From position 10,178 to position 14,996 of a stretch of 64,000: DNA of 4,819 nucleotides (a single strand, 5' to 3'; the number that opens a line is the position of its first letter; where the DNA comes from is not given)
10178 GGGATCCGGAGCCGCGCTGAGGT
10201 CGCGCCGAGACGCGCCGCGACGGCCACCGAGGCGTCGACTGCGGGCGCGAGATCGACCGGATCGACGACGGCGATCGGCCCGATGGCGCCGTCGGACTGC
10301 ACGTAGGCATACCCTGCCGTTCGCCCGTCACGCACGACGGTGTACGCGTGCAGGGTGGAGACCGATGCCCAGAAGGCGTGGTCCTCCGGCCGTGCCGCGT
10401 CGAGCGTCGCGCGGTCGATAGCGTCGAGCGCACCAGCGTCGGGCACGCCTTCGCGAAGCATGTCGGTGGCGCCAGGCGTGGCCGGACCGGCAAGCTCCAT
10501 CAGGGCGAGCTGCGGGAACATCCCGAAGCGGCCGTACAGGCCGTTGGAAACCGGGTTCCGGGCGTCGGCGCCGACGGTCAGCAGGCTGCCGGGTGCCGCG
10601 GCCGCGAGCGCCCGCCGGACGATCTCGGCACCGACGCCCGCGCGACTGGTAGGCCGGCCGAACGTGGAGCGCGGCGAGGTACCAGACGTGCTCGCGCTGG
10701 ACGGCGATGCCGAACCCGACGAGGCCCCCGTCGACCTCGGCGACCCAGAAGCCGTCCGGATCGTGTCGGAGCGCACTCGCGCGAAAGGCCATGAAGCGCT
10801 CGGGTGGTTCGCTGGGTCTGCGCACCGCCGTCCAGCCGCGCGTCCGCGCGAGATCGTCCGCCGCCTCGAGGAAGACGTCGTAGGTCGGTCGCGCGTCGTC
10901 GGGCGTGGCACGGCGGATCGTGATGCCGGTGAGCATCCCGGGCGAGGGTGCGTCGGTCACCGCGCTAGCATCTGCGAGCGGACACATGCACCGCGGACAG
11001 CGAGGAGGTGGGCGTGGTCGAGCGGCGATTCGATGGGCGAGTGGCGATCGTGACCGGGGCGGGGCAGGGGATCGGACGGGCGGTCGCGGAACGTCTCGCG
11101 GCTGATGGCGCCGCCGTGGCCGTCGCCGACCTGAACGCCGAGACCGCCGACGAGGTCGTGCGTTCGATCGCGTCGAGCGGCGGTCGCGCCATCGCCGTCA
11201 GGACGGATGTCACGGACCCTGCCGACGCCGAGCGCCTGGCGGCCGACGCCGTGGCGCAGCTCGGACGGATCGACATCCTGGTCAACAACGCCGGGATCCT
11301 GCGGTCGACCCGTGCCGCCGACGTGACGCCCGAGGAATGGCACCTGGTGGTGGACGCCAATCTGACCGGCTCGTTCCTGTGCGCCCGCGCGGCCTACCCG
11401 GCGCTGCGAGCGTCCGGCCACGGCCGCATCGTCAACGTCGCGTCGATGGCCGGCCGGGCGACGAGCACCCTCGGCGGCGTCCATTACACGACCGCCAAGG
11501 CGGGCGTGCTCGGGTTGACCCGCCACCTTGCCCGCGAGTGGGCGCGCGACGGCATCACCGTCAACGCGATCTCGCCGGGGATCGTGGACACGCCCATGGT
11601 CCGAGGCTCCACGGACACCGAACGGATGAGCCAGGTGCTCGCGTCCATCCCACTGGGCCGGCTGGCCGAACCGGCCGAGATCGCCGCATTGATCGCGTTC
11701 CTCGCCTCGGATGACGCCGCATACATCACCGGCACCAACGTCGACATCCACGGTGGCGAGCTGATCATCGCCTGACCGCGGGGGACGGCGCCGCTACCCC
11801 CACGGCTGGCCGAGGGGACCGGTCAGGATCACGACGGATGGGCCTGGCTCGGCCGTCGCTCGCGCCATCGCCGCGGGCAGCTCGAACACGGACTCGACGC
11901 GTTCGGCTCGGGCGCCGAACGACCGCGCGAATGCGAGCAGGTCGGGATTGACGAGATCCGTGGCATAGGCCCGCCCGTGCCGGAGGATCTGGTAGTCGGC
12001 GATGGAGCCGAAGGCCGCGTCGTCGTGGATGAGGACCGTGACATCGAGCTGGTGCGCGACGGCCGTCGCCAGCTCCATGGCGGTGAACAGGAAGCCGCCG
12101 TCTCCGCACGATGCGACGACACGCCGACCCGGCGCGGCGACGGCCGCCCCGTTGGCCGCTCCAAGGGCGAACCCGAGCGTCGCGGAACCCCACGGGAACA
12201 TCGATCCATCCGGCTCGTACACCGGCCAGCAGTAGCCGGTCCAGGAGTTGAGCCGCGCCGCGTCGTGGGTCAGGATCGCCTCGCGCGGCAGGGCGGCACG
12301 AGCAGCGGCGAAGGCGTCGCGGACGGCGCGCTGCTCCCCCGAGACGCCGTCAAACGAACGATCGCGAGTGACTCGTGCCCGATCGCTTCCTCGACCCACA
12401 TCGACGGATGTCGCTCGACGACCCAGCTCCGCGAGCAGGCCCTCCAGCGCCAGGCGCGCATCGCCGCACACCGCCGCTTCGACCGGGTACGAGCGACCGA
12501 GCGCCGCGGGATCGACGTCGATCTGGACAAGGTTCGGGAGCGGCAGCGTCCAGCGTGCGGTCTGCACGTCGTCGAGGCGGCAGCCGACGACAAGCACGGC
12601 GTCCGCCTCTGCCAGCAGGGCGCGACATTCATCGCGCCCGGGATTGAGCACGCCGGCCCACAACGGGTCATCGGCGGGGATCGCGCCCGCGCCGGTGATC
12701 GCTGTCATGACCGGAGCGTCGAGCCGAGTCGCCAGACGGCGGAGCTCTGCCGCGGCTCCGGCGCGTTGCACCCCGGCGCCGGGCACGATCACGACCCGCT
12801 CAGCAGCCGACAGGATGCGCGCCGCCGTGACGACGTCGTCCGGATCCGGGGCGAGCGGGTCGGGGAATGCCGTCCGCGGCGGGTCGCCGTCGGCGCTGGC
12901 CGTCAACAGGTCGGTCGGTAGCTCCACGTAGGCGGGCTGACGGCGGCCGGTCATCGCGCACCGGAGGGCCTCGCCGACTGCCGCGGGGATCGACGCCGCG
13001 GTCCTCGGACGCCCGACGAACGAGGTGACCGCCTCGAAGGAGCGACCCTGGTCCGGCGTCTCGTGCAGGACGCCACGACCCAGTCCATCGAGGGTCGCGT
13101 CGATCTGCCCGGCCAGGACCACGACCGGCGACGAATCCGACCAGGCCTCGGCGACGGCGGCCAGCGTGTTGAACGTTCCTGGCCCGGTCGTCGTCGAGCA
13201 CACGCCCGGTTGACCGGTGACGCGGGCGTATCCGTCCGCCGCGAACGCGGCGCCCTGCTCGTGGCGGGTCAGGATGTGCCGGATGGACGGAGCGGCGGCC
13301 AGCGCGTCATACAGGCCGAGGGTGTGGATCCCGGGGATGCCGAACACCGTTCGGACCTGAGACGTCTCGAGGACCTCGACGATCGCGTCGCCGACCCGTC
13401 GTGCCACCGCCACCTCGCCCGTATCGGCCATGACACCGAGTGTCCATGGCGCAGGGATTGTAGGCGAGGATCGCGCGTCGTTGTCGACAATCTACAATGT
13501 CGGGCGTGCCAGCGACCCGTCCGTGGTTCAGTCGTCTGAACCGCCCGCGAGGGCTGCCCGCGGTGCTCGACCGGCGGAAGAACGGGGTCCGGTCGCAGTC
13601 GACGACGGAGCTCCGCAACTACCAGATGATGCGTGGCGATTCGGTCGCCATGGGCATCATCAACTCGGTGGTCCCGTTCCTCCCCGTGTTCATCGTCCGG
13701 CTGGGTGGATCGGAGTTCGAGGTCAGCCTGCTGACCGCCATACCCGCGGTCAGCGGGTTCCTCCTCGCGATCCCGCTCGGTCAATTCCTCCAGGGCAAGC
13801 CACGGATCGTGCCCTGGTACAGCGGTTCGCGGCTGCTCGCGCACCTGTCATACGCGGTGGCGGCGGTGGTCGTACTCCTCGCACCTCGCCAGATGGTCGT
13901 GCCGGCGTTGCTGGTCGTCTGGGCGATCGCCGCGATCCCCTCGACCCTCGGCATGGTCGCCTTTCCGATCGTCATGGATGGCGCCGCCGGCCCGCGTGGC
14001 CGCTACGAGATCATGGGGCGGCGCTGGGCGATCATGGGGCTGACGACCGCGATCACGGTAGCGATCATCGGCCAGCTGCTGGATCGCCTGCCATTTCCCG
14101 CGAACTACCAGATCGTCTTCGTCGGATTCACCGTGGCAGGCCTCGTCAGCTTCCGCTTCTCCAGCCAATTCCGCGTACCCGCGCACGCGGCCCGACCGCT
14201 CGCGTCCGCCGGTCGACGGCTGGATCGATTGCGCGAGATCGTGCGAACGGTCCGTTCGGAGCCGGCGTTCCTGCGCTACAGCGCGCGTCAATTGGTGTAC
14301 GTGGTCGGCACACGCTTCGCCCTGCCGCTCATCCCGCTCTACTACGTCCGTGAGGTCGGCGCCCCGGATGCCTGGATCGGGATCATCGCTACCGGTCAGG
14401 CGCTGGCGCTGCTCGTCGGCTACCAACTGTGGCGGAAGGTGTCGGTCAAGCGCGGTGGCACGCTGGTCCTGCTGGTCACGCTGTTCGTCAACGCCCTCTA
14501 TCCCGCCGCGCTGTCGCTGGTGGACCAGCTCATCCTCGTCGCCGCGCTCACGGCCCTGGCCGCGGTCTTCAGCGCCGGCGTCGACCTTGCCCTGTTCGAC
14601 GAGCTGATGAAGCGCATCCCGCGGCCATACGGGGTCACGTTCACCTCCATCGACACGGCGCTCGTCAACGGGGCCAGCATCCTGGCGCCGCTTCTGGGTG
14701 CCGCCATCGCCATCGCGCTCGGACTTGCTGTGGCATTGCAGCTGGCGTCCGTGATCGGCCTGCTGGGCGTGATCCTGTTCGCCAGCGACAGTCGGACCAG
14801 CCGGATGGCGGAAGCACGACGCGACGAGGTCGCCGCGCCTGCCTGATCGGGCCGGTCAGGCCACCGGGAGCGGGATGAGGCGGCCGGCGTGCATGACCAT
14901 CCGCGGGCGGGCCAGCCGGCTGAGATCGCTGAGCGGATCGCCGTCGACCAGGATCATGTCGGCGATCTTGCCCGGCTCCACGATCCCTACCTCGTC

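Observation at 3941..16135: Five-copy operator defines a 12-kb regulon whose regulator is not in the window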

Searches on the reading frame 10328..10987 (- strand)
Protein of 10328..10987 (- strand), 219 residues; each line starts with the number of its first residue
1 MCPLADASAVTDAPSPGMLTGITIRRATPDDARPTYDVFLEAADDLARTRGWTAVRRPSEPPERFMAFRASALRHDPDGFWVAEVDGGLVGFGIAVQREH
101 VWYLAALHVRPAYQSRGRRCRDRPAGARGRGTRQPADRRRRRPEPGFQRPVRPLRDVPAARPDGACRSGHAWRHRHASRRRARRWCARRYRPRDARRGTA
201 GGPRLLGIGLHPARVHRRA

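Call 56: search_protein_families(library=pfam, max_evalue=0.01, proteins=[window:10328-10987:-])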
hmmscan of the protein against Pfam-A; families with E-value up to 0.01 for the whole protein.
window:10328-10987:- (219 aa): 2 families
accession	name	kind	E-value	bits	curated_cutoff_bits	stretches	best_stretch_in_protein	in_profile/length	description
PF00583.31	Acetyltransf_1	-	1.2e-07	32.4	20.7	1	59-117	15-75/116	Acetyltransferase (GNAT) family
PF13508.13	Acetyltransf_7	-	4.6e-05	24.2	27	1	78-117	3-44/84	Acetyltransferase (GNAT) domain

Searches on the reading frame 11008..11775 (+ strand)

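Call 14: search_protein_families(library=pfam, proteins=[window:11008-11775:+])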
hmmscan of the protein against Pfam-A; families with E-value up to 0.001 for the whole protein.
window:11008-11775:+ (255 aa): 3 families
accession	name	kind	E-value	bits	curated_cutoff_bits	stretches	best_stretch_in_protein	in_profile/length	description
PF13561.12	adh_short_C2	-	3.8e-68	230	27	1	17-250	1-234/236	Enoyl-(Acyl carrier protein) reductase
PF00106.31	adh_short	-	9.6e-61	205.1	26.6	1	11-204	1-193/195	short chain dehydrogenase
PF08659.16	KR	-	2.6e-12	47.5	22.6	1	14-176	4-165/180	KR domain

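Call 32: search_protein_families(library=ncbifam, proteins=[window:11008-11775:+], max_evalue=0.00001)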
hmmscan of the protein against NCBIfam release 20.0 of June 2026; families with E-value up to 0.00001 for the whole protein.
window:11008-11775:+ (255 aa): 230 families (the best 25 are shown)
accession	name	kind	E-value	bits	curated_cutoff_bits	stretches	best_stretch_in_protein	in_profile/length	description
NF004198.0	PRK05653.1-3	equivalog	3.9e-78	262.3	296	1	8-252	5-247/248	3-oxoacyl-ACP reductase FabG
NF009466.0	PRK12826.1-2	subfamily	5.3e-75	252.1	222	1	11-252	4-245/248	3-oxoacyl-ACP reductase FabG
NF005559.1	PRK07231.1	subfamily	3.9e-73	246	215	1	7-252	1-248/249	glucose 1-dehydrogenase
NF052558.1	MBtsdlDhBudC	equivalog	8.9e-68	228.5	270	1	8-250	1-240/250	meso-2,3-butanediol dehydrogenase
TIGR01830.1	3oxo_ACP_reduc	equivalog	2.7e-66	223.7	297.75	1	13-250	1-237/239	3-oxoacyl-[acyl-carrier-protein] reductase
NF009464.0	PRK12824.1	subfamily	3.8e-66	223.2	269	1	11-251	3-242/245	3-oxoacyl-ACP reductase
NF009468.0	PRK12826.1-4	equivalog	8.3e-66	222.3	318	1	6-252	3-248/256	SDR family oxidoreductase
TIGR01829.1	AcAcCoA_reduct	subfamily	1.1e-65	221.7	302.1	1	11-251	1-240/242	acetoacetyl-CoA reductase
NF004791.0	PRK06138.1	equivalog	1.5e-64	217.7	312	1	7-253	2-251/252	SDR family oxidoreductase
NF005309.0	PRK06841.1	subfamily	4.9e-64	216.3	286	1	7-251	12-252/255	GolD/DthD family dehydrogenase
NF004818.0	PRK06172.1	equivalog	6.4e-64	215.7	336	1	6-252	3-251/253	SDR family oxidoreductase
NF005853.0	PRK07774.1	equivalog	1.3e-63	214.8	303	1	7-253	3-248/250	SDR family oxidoreductase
NF047923.1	pyridox_DH_SDR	equivalog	2.6e-62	210.6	325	1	9-251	2-240/243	pyridoxal 4-dehydrogenase, SDR-type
NF004202.0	PRK05653.2-2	equivalog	4e-62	210.1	333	1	8-252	5-248/259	3-oxoacyl-ACP reductase FabG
NF009093.0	PRK12429.1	subfamily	8e-62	208.9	258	1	8-250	3-255/259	3-hydroxybutyrate dehydrogenase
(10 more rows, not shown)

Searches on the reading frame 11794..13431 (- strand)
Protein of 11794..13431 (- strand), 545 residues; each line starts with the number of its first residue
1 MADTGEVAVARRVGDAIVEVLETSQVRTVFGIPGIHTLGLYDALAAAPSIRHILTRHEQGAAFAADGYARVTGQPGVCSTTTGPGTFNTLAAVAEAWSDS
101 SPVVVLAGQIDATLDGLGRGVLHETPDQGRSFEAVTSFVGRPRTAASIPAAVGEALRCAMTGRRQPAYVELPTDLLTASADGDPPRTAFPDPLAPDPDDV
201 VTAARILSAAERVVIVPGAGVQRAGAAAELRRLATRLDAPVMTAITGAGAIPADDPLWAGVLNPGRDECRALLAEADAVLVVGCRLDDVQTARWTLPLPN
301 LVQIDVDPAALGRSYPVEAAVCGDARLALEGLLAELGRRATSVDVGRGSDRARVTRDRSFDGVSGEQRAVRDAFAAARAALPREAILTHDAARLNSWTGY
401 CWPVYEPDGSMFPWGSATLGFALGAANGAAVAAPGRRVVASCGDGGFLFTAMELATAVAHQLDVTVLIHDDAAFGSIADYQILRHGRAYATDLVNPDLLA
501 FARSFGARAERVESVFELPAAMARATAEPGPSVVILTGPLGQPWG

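Call 14: search_protein_families(library=pfam, proteins=[window:11794-13431:-])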
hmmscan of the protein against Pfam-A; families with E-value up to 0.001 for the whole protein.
window:11794-13431:- (545 aa): 3 families
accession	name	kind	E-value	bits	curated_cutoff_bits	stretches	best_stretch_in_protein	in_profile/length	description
PF02776.23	TPP_enzyme_N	-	6e-41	139.4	26.8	1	12-128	2-116/119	Thiamine pyrophosphate enzyme, N-terminal TPP binding domain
PF00205.28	TPP_enzyme_M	-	1.4e-35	122.4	30.4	1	202-332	3-137/137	Thiamine pyrophosphate enzyme, central domain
PF02775.26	TPP_enzyme_C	-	4.5e-31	108.1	21.9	1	393-535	4-150/151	Thiamine pyrophosphate enzyme, C-terminal TPP binding domain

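Call 32: search_protein_families(library=ncbifam, proteins=[window:11794-13431:-], max_evalue=0.00001)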
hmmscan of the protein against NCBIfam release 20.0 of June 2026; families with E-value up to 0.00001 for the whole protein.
window:11794-13431:- (545 aa): 51 families (the best 25 are shown)
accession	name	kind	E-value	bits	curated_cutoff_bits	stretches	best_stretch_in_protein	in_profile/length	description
NF006122.0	PRK08266.1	subfamily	1.8e-118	396.4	571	1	13-535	6-521/543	hypothetical protein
NF005712.0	PRK07524.1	subfamily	7.7e-111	371.2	500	1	12-534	4-525/536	5-guanidino-2-oxopentanoate decarboxylase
NF005470.0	PRK07064.1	equivalog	1.6e-97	327.8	495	1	12-534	6-525/552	thiamine pyrophosphate-binding protein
NF004919.0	PRK06276.1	equivalog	4e-94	316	866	1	13-533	3-533/582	acetolactate synthase large subunit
NF006052.0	PRK08199.1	subfamily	1e-91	308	539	1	10-534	7-533/559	thiamine pyrophosphate protein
NF006187.0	PRK08322.1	equivalog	1.8e-90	304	509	1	14-534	5-524/548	acetolactate synthase large subunit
TIGR00118.1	acolac_lg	equivalog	2e-90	303.9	538.35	1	14-534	4-530/557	biosynthetic-type acetolactate synthase large subunit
NF004710.0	PRK06048.1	equivalog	4.4e-84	282.9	976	1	12-534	9-533/561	acetolactate synthase large subunit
NF006016.1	PRK08155.1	equivalog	1.8e-83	280.9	870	1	15-534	7-528/554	acetolactate synthase large subunit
NF005039.0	PRK06456.1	equivalog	1.4e-82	278.1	868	1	17-534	8-540/572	acetolactate synthase large subunit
NF006524.0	PRK08978.1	equivalog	5.6e-79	265.8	738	1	15-534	5-520/548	acetolactate synthase 2 catalytic subunit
NF006378.0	PRK08617.1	equivalog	4.4e-76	256.4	510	1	12-534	9-534/556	acetolactate synthase AlsS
NF005824.0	PRK07710.1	equivalog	3.4e-74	250.2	976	1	16-534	22-544/573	acetolactate synthase large subunit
NF005860.0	PRK07789.1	equivalog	9.3e-73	245.5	881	1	15-534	38-573/615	acetolactate synthase large subunit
NF006581.0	PRK09107.1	equivalog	4.4e-69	233.3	974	1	15-524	15-539/595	acetolactate synthase 3 large subunit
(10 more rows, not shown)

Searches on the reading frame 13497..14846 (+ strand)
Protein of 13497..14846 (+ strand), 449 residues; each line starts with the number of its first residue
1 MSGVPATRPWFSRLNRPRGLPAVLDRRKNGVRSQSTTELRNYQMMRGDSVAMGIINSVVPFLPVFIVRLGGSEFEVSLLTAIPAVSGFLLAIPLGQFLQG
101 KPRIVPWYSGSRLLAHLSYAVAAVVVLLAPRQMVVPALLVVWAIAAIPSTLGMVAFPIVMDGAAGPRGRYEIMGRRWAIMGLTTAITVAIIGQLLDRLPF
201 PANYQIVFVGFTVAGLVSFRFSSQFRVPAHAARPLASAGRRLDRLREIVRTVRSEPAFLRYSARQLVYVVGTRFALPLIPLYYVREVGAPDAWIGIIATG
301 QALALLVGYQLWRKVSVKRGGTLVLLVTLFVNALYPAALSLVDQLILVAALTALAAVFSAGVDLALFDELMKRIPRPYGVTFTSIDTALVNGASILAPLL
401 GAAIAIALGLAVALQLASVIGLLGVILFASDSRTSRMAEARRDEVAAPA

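Call 14: search_protein_families(library=pfam, proteins=[window:13497-14846:+])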
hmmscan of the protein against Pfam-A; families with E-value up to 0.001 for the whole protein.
window:13497-14846:+ (449 aa): 1 family
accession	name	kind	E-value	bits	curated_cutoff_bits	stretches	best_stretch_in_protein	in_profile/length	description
PF07690.21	MFS_1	-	6.2e-11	42.2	33.4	2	266-441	6-184/347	Major Facilitator Superfamily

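Call 32: search_protein_families(library=ncbifam, proteins=[window:13497-14846:+], max_evalue=0.00001)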
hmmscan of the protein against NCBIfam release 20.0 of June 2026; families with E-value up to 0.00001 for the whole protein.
window:13497-14846:+ (449 aa): 0 families
